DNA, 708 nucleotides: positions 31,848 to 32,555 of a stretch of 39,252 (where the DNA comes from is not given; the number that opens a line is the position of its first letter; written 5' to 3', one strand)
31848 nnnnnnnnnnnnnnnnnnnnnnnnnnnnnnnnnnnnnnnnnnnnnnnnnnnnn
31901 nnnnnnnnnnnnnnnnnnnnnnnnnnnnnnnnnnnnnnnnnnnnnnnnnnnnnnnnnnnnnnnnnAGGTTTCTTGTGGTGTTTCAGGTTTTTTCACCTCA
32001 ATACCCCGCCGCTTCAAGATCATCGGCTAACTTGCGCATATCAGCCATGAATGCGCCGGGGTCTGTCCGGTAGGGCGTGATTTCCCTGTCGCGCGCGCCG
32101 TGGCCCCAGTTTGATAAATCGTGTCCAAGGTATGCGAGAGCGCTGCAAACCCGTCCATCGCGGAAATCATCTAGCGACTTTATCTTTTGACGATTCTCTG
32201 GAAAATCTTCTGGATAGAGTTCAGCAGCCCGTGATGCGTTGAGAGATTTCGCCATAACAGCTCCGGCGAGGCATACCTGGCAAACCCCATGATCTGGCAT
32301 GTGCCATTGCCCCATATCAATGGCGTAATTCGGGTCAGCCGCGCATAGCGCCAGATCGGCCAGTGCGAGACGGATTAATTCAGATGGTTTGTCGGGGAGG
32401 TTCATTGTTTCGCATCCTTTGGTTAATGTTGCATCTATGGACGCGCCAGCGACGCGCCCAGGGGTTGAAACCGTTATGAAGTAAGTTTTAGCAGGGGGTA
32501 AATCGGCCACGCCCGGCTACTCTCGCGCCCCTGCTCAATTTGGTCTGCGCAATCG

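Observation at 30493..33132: Early leftward operon of about ten small unknown genes ending in a SLOG (DUF2493) protein: candidate counter-defence island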

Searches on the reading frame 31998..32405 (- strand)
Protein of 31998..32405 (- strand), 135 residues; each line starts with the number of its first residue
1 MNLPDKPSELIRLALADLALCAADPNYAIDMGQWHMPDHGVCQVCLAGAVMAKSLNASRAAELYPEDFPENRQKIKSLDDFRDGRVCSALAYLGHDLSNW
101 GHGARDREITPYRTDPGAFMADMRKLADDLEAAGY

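Call 25: search_protein_families(library=padloc, proteins=[window:31998-32405:-], max_evalue=0.1)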
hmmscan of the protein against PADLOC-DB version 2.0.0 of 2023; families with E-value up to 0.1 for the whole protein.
window:31998-32405:- (135 aa): 0 families

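Call 27: search_protein_families(library=ncbifam, proteins=[window:31998-32405:-], max_evalue=0.1)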
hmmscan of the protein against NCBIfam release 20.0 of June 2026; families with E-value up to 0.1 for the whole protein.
window:31998-32405:- (135 aa): 0 families

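Call 28: find_homologous_proteins(query=window:31998-32405:-, max_evalue=0.001)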
Query window:31998-32405:- (135 aa): 153 proteins with E <= 0.001 among 207 candidates; the best 120 are listed.
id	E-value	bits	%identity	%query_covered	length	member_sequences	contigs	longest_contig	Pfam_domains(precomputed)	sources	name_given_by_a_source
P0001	5.0e-87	307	100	100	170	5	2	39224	-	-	-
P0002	6.0e-74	264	87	100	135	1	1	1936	-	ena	-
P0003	4.9e-73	261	87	100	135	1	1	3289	-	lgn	-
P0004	7.7e-73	261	87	100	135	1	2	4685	-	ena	-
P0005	3.1e-70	252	84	100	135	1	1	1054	-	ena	-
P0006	8.2e-70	251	84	100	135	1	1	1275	-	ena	-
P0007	3.2e-68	246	84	100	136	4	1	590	-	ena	-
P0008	4.6e-62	226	79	100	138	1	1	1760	-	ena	-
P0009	5.9e-62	226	79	100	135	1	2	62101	-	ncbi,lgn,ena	-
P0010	1.5e-61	224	76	100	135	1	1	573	-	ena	-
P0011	1.6e-58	214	74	100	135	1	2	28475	-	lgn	-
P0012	3.5e-57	210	73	100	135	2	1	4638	-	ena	-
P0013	1.9e-56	208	75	100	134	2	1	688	-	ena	-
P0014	3.8e-56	207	75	100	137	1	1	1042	-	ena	-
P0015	4.9e-50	187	70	100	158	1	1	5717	-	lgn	-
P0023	8.1e-29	118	51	99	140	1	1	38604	-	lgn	-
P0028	3.2e-27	113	50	99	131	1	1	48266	-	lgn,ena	-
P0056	4.0e-23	100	47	96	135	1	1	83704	-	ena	-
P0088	2.2e-19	88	43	100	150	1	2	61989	-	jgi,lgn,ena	-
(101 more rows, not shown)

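Call 29: find_encoding_contigs(protein=P0009, flank=6000, max_places=3)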
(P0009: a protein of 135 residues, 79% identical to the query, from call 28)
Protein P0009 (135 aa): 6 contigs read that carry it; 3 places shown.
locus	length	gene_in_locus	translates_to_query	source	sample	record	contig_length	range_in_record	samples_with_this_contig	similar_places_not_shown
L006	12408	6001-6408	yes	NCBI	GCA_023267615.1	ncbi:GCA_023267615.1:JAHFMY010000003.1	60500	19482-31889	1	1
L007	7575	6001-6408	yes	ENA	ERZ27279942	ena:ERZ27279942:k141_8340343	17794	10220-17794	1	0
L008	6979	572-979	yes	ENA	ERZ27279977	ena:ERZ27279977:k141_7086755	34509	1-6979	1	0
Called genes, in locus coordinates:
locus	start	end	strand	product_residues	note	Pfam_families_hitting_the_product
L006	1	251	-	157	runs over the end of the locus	-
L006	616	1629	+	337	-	-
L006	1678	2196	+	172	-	-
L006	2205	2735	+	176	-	PF01242:PTPS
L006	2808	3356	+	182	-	-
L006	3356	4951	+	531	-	PF00176:SNF2-rel_dom, PF04851:ResIII (weak), PF00271:Helicase_C (weak)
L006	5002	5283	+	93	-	-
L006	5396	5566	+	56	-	-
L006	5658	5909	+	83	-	-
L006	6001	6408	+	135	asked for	-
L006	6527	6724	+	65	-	-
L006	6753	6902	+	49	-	-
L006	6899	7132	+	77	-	-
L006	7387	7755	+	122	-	PF10686:YAcAr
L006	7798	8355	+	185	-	-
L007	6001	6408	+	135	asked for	-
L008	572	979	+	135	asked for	-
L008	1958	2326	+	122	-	PF10686:YAcAr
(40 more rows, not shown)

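Call 30: find_encoding_contigs(protein=P0011, flank=6000, max_places=3)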
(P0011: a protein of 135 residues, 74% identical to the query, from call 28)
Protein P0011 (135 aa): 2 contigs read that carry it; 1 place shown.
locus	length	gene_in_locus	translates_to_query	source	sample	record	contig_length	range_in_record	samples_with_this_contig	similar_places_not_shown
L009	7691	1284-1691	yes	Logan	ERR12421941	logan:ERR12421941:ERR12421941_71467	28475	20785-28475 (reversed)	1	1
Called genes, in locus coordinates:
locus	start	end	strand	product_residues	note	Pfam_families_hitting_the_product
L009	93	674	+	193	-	-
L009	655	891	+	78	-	-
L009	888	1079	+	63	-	-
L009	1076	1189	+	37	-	-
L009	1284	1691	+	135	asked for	-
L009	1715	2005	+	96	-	-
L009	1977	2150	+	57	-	-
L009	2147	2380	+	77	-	-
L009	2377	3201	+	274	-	-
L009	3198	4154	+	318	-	PF12684:DUF3799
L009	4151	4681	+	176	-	PF13392:HNH_3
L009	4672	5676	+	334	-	PF13479:AAA_24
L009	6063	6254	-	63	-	-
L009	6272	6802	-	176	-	PF05838:Glyco_hydro_108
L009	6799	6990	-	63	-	-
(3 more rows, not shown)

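Call 31: find_encoding_contigs(protein=P0023, flank=6000, max_places=3)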
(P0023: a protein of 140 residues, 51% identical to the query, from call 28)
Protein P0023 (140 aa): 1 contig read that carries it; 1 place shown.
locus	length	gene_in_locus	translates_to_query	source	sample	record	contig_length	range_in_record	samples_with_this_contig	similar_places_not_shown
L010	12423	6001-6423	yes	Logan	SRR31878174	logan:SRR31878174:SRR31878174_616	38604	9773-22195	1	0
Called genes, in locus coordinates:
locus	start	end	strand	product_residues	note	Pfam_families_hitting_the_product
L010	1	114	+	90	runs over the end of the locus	-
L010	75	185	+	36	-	-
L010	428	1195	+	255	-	PF21321:HTH_66 (faint)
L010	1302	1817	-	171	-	-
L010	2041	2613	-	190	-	-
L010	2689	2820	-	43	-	-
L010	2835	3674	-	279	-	PF00589:Phage_integrase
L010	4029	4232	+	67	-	-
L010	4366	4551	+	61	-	-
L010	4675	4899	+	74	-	-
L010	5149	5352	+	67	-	-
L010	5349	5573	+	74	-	-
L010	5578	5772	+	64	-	-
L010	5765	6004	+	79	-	-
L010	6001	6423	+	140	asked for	-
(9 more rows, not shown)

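Call 49: search_solved_structures(query=A2, max_evalue=1)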
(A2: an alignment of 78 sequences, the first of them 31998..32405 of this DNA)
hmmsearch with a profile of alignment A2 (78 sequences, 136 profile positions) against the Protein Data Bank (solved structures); distinct sequences matched with E-value up to 1: 0.

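Call 52: predict_structure(alignment_id=A2)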
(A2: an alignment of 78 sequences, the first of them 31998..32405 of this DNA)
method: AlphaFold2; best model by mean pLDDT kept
length: 135 residues; sequences in the alignment: 78
mean_pLDDT: 94.9   pTM: 0.89
mean pLDDT of the five models: 94.9, 94.6, 94.6, 94.1, 94.0
residues with pLDDT >= 90: 120; 70-90: 9; 50-70: 6; < 50: 0
segments of 3 or more residues with pLDDT < 50: none
pLDDT, mean of each block of 10 residues (from residue 1): 94 99 98 97 99 98 98 98 96 84 80 98 97 92
secondary structure, 60 per line:
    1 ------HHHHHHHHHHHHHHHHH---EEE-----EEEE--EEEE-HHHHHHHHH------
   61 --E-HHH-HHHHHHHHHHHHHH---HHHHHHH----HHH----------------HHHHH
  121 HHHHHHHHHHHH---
elements in order: H7-23 E27-29 E35-38 E41-44 H46-54 H69-82 H86-92 H116-132

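Call 56: fold_search(model_id=the predicted structure, library=pdb)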
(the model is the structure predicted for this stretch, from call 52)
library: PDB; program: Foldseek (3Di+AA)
matches with E <= 10: 15; with E <= 0.001: 0
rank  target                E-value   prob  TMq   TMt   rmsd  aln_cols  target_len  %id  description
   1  7vd5_16               2.8e+00  0.04  0.21  0.17  14.6       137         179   11  Structure of C2S2M2-type PSII-FCPII supercomplex from diatom (released 2022-03-02)
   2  3zq6_A                2.8e+00  0.02  0.16  0.09  18.6       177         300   10  ADP-ALF4 COMPLEX OF M. THERM. TRC40 (released 2011-06-22)
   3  8vwi_S                6.3e+00  0.02  0.17  0.11  15.1       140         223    9  The base complex of the AcMNPV baculovirus nucleocapsid (Class 1, localised reconstruction) (released 2024-11-06)
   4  9wyr_B                6.7e+00  0.02  0.21  0.14  14.4       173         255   10  Structural basis of signal activation and transduction by chitin elicitor receptor kinase 1 in Oryza sativa (released 2026-01-28)
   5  8xr6_1                7.0e+00  0.02  0.20  0.17  13.1       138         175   10  Cryo-EM structure of cryptophyte photosystem II (released 2024-06-19)
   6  4zom_A                7.0e+00  0.01  0.17  0.13  12.8       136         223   11  RORgamma in complex with inverse agonist 4j. (released 2015-06-17)
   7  2kmf_MODEL_1_A        7.4e+00  0.06  0.34  0.38  10.4       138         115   14  Solution Structure of Psb27 from cyanobacterial photosystem II (released 2009-09-08)
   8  2l81_MODEL_1_A        7.4e+00  0.02  0.24  0.19  16.2       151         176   10  Solution NMR Structure of the serine-rich domain of hEF1 (Enhancer of filamentation 1) from Homo sapiens, Nort (released 2011-02-09)
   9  4n9x                  7.8e+00  0.01  0.14  0.08  12.1       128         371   17  Crystal Structure of the OCTAPRENYL-METHYL-METHOXY-BENZQ MOLECULE from Erwina carotovora subsp. atroseptica strain SCRI  (released 2013-11-20)
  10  3l8c_B                8.3e+00  0.02  0.14  0.05  11.1        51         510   16  Structure of probable D-alanine--poly(phosphoribitol) ligase subunit-1 from Streptococcus pyogenes (released 2010-01-19)
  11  1h6p_B                8.3e+00  0.02  0.19  0.16  11.6       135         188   10  Dimeristion domain from human TRF2 (released 2001-09-05)
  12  6ly5_A                8.7e+00  0.01  0.15  0.13  14.8       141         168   12  Organization and energy transfer in a huge diatom PSI-FCPI supercomplex (released 2020-10-21)
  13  8gtj_A                8.7e+00  0.01  0.16  0.08  14.5       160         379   16  Crystal structure of IpaH7.8-LRR and GSDMB isoform-4 complex (released 2023-04-12)
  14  9soi_B                9.2e+00  0.02  0.15  0.16  12.9        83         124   17  CTLH-CRA domains of Maea-Twa1 mutant (A125G, Q126R, T127del, Q128E, A130Q, M143L, E144Q, L147F, A148S, F152Y and F160V (released 2026-02-18)
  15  9jcl_R                9.2e+00  0.01  0.13  0.07  16.3        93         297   14  ADP-bound purinergic receptor 1 with L266P mutant in complex with miniGs/q (released 2025-09-10)

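Call 63: find_related_loci(query=A2, collection=genome_contigs, flank=5000)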
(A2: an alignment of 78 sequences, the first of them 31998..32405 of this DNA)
Query A2 (135 aa) in genome_contigs; peptide patterns used: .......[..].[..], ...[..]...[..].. (x = any residue, [..] = any of these).
42 stretches matched a pattern; 25 encode a relative of the query (tblastn E <= 1e-3); 24 distinct loci.
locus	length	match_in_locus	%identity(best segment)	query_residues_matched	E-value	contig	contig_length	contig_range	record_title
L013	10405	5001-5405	79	1-135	2e-66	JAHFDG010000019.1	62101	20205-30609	MAG: Candidatus Methanoperedens sp. isolate nzgw24 NODE_357_length_62102_cov_10.783014, whole genome shotgun sequence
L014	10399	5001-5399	38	2-135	8e-21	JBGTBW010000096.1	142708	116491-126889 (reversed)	MAG: Verrucomicrobiales bacterium isolate JTS-RE105 k141_8446447, whole genome shotgun sequence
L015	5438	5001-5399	39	2-135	3e-22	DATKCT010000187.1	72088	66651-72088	MAG TPA_asm: Verrucomicrobiales bacterium isolate SMAG_U14453 k141_3375408, whole genome shotgun sequence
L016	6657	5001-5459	34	2-135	1e-14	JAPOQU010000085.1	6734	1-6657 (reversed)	MAG: Gammaproteobacteria bacterium isolate APA_bin_93 c_000000418803, whole genome shotgun sequence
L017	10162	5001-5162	57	3-56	8e-13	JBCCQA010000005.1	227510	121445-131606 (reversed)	MAG: Myxococcota bacterium isolate P01_D01_bin.141 k141_826473_length_227510_cov_29.7610, whole genome shotgun sequence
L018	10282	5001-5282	37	1-90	2e-12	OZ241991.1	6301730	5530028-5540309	MAG: Bryobacterales bacterium isolate be22c93e-b65f-4d75-a14f-d13794267050 genome assembly, chromosome: 1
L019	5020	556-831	40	2-93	2e-12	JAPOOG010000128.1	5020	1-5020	MAG: Bryobacterales bacterium isolate APA_bin_29 c_000000018950, whole genome shotgun sequence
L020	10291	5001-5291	36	1-93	3e-12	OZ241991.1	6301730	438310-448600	MAG: Bryobacterales bacterium isolate be22c93e-b65f-4d75-a14f-d13794267050 genome assembly, chromosome: 1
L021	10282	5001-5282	41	3-95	2e-11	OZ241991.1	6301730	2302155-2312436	MAG: Bryobacterales bacterium isolate be22c93e-b65f-4d75-a14f-d13794267050 genome assembly, chromosome: 1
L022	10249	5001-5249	37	3-84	3e-10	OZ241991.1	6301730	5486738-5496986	MAG: Bryobacterales bacterium isolate be22c93e-b65f-4d75-a14f-d13794267050 genome assembly, chromosome: 1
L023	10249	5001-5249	37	3-84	3e-10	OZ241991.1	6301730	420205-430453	MAG: Bryobacterales bacterium isolate be22c93e-b65f-4d75-a14f-d13794267050 genome assembly, chromosome: 1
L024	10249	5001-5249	37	3-84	3e-10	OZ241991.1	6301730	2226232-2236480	MAG: Bryobacterales bacterium isolate be22c93e-b65f-4d75-a14f-d13794267050 genome assembly, chromosome: 1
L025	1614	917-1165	35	2-84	8e-9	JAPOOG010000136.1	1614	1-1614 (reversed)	MAG: Bryobacterales bacterium isolate APA_bin_29 c_000000605493, whole genome shotgun sequence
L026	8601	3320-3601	36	2-93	4e-8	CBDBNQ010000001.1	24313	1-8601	MAG: Nitrospirales bacterium isolate a682887b-61b0-46b6-b4c5-97f9e0a0637c genome assembly, contig: contig_1, whole genom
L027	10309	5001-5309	34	4-93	1e-7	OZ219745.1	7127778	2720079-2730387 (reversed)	MAG: Vicinamibacterales bacterium isolate d5a9b4ee-eb88-4731-bb2c-80bf662b4d04 genome assembly, chromosome: 2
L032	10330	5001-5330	34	1-93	3e-6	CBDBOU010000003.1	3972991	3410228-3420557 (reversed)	MAG: Vicinamibacterales bacterium isolate 2866737b-c32a-4dfb-a915-985df9d893ca genome assembly, contig: contig_3, whole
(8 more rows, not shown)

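Call 68: search_protein_families(library=pfam, proteins=[L032:52-3438:+, L032:3435-3890:+, L032:4000-4674:+, L032:4671-4970:+, L032:5001-5480:+, L032:5447-7303:+, L032:7300-7782:+, L032:7779-8888:+, L032:9518-10294:+], max_evalue=0.01)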
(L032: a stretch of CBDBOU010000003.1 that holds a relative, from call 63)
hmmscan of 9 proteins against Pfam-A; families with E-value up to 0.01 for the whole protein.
L032:52-3438:+ (1128 aa): 3 families
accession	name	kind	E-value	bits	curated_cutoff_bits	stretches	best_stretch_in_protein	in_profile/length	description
PF10686.14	YAcAr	-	8.8e-41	138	28.2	3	282-348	2-66/66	YspA, cpYpsA-related SLOG family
PF22397.2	NADAR-DarT1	-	1.2e-26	93.9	27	1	83-237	50-202/212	DarT1-associated NADAR antitoxin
PF14216.11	DUF4326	-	2.2e-18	67.1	25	1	649-726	7-81/82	Domain of unknown function (DUF4326)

L032:3435-3890:+ (151 aa): 0 families

L032:4000-4674:+ (224 aa): 0 families

L032:4671-4970:+ (99 aa): 0 families

L032:5001-5480:+ (159 aa): 1 family
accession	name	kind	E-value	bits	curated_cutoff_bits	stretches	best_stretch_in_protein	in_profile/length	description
PF24891.1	DUF7742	-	0.0043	17.6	27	1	86-148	22-85/87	Domain of unknown function (DUF7742)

L032:5447-7303:+ (618 aa): 0 families

L032:7300-7782:+ (160 aa): 0 families

L032:7779-8888:+ (369 aa): 1 family
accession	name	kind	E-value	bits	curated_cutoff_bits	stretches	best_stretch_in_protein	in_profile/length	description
PF08843.17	AbiEii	-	7.3e-07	29.8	22.5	1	43-170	17-177/238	Nucleotidyl transferase AbiEii toxin, Type IV TA system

L032:9518-10294:+ (258 aa): 1 family
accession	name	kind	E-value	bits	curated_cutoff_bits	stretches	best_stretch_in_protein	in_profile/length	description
PF12850.12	Metallophos_2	-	0.0035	17.8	27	1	100-211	9-125/154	Calcineurin-like phosphoesterase superfamily domain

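Call 69: find_encoding_contigs(protein=P0028, flank=7000, max_places=1)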
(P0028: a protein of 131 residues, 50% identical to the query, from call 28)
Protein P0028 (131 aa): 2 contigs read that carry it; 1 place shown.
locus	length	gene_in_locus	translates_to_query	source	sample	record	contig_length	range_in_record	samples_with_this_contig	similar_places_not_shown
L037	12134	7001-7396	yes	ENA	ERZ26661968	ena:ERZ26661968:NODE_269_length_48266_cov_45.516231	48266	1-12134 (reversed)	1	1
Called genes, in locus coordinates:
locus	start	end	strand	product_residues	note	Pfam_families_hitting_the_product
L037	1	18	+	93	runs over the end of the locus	PF19698:DUF6197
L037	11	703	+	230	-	PF01183:Glyco_hydro_25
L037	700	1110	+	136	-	-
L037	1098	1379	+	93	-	-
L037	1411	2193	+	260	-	-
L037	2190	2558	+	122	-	-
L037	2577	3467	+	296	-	PF01555:N6_N4_Mtase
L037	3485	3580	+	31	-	-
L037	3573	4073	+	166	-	PF12850:Metallophos_2 (weak)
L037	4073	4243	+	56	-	-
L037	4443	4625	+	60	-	-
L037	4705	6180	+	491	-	-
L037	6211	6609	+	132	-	-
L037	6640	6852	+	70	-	-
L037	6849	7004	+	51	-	-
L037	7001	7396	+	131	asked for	-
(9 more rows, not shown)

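Call 70: find_encoding_contigs(protein=P0056, flank=7000, max_places=1)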
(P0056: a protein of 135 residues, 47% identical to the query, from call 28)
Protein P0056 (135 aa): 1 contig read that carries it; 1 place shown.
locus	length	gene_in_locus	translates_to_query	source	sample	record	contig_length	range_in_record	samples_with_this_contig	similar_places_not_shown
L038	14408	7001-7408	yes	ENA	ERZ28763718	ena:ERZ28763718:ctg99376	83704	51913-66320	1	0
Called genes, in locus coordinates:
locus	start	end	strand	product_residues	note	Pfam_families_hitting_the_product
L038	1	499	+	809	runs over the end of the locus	PF09250:Prim-Pol, PF19263:DUF5906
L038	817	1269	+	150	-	-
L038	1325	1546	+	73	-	-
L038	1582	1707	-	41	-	-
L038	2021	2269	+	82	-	-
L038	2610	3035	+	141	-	-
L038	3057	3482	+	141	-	-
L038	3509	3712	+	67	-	-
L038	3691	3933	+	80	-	-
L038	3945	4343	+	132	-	-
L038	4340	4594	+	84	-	-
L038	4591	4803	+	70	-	-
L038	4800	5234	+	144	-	-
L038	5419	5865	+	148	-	-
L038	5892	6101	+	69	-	-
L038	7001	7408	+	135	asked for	-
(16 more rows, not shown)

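Call 71: find_encoding_contigs(protein=P0088, flank=7000, max_places=1)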
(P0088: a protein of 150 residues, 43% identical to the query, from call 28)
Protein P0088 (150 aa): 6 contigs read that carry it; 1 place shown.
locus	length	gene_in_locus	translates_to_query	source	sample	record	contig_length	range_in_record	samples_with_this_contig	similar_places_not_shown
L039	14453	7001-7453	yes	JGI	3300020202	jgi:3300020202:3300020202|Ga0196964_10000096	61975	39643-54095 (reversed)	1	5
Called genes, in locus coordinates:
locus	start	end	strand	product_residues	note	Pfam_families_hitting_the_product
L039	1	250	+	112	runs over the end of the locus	-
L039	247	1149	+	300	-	PF09414:RNA_ligase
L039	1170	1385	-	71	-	-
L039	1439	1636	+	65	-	-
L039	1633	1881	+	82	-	-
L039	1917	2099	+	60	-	-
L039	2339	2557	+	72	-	PF13560:HTH_31, PF12844:HTH_19 (weak), PF13443:HTH_26, PF01381:HTH_3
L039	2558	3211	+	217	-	-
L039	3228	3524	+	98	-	-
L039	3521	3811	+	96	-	-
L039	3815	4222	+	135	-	-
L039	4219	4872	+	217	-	-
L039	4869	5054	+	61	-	-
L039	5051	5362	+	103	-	-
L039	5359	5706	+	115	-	-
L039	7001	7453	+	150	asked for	-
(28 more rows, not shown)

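Call 86: fold_search(model_id=the predicted structure, library=viral)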
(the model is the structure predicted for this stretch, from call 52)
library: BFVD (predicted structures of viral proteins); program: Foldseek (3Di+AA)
matches with E <= 10: 33; with E <= 0.001: 0
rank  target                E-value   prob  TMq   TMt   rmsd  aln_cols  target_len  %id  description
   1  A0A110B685            3.2e-03  1.00  0.51  0.44   8.9       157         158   18  (no name in the UniProt tables at hand)
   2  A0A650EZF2            9.8e-02  0.84  0.40  0.33   9.2       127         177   17  (no name in the UniProt tables at hand)
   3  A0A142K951            2.6e-01  0.57  0.39  0.45   7.3       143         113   15  Uncharacterized protein [Gordonia phage Yvonnetastic]
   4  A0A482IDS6            5.8e-01  0.35  0.41  0.38   9.7       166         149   16  Uncharacterized protein [Stenotrophomonas phage YB07]
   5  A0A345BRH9            1.3e+00  0.28  0.44  0.35   8.1       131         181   16  (no name in the UniProt tables at hand)
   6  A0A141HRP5            1.5e+00  0.04  0.20  0.13  16.0       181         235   11  (no name in the UniProt tables at hand)
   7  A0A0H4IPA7            1.6e+00  0.16  0.31  0.40   7.4       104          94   25  Uncharacterized protein [Stenotrophomonas phage IME-SM1]
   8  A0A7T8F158            1.7e+00  0.02  0.15  0.15  14.9       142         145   10  Uncharacterized protein [Acinetobacter phage vB_AbaP_APK26]
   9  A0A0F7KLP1            1.9e+00  0.02  0.15  0.11  20.1       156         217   10  ACH96210.1 GrBNV gp60-like protein [Kallithea virus]
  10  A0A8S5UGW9            3.1e+00  0.02  0.16  0.13  15.5       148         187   11  Lethal factor [Myoviridae sp. ctshb19]
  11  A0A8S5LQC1            3.4e+00  0.04  0.19  0.14  21.9       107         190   19  NikA, BACTERIAL CONJUGATION, RELAXASE, DNA [Siphoviridae sp. ctVFv13]
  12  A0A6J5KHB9            3.4e+00  0.03  0.19  0.15  11.9       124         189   10  Peptidase M48 [uncultured Caudovirales phage]
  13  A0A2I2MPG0            4.2e+00  0.08  0.31  0.30   8.0       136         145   16  Uncharacterized protein [Mycobacterium phage EniyanLRS]
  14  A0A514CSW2            4.2e+00  0.05  0.29  0.27  10.7       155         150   16  Uncharacterized protein [Achromobacter phage Motura]
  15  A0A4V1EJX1            4.5e+00  0.02  0.17  0.10  13.4       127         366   12  Coat protein [Pernambuco nodavirus]
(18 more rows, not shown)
